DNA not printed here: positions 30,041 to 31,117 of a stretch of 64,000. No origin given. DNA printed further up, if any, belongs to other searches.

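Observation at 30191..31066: rpoA encodes only the alpha N-terminal domain plus a Lys-rich tail; no alphaCTD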

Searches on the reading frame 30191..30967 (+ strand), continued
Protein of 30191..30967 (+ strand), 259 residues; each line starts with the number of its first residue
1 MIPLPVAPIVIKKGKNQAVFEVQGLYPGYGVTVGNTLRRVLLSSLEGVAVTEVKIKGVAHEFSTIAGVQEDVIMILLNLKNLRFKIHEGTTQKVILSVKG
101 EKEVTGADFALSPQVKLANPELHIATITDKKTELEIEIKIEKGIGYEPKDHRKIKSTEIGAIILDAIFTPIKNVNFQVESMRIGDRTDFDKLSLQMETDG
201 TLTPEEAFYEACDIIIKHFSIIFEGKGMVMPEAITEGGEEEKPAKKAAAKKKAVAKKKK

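Call 75: list_cluster_members(proteins=[P0001, P0121, P0256, P0294, P0293, P0319, P0241, P0242])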
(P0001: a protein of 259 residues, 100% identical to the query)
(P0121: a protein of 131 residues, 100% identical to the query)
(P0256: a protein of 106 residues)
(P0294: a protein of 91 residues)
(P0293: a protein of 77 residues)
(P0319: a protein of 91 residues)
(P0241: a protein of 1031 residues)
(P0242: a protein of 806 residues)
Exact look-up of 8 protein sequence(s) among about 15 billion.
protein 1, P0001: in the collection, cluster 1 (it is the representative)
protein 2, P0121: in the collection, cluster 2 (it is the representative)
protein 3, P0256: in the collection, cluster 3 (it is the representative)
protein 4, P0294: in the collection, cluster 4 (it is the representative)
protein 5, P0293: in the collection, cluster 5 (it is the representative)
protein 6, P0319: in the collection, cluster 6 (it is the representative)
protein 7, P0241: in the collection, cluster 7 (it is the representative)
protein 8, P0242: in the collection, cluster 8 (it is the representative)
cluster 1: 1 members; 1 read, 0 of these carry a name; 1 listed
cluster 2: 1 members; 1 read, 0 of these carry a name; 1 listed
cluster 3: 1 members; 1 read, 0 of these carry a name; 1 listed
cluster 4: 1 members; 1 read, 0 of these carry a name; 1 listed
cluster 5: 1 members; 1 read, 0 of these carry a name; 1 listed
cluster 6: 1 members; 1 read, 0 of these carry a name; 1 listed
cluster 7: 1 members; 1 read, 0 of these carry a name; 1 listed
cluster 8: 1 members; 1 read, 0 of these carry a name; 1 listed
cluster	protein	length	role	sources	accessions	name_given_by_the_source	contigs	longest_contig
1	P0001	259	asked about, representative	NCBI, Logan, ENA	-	-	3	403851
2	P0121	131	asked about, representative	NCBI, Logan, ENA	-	-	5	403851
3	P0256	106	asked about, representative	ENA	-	-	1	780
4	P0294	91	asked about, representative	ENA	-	-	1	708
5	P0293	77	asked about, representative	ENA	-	-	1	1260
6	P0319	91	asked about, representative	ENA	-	-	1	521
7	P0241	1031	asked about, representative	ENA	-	-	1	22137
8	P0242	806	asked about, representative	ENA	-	-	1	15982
